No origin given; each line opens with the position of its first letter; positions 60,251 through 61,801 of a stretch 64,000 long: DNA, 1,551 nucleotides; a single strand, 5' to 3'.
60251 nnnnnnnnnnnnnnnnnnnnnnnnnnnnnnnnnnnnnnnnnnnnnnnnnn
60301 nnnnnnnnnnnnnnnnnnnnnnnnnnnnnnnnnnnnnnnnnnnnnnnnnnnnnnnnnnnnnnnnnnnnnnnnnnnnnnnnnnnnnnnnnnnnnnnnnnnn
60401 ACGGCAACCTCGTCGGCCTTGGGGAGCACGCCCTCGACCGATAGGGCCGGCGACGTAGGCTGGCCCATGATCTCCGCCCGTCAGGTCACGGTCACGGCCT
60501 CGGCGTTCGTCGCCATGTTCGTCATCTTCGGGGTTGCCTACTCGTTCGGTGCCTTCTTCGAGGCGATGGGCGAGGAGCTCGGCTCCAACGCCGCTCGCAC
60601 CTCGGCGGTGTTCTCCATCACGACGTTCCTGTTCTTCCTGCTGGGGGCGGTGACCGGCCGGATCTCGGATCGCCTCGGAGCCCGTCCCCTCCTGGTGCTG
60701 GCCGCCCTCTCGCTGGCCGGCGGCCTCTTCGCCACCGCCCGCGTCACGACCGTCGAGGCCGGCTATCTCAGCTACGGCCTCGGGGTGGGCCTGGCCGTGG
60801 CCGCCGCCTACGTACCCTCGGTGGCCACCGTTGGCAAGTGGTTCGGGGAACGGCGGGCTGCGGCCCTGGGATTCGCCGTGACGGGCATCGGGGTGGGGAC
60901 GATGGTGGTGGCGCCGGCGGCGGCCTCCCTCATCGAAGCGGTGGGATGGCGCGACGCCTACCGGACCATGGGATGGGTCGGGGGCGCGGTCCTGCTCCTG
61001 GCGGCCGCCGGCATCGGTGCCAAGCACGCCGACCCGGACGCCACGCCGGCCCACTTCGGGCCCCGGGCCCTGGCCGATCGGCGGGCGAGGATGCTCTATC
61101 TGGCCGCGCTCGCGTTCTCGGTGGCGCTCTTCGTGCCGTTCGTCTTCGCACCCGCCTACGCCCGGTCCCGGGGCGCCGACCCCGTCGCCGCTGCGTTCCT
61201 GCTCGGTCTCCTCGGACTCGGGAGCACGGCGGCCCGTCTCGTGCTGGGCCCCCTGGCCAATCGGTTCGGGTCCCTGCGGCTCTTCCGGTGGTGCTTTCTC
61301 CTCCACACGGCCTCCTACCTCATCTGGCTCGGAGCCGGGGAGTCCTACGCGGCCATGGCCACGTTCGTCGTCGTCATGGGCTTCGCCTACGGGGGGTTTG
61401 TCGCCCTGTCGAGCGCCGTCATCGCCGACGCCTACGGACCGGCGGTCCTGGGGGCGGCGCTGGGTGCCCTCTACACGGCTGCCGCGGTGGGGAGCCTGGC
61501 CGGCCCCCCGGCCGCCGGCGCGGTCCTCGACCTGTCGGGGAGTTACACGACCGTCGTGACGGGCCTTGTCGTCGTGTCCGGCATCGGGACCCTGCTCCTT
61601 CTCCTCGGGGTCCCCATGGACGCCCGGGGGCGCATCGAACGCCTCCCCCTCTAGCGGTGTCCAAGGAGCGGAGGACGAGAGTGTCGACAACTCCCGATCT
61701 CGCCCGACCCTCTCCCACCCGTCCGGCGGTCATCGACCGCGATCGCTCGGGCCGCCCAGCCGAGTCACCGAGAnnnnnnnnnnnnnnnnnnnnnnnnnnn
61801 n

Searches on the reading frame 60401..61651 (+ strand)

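Call 29: search_protein_families(library=pfam, proteins=[window:60401-61651:+], max_evalue=0.001)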
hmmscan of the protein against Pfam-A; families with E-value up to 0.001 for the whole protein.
window:60401-61651:+ (417 aa): 3 families
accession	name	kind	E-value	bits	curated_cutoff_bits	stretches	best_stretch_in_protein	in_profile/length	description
PF07690.21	MFS_1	-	4.9e-39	134.6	33.4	2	36-309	2-285/347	Major Facilitator Superfamily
PF06779.20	MFS_4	-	9.5e-06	25.6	26.3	1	55-387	18-352/364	Uncharacterised MFS-type transporter YbfB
PF13347.12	MFS_2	-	2e-05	23.8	27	1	79-344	51-342/427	MFS/sugar transport protein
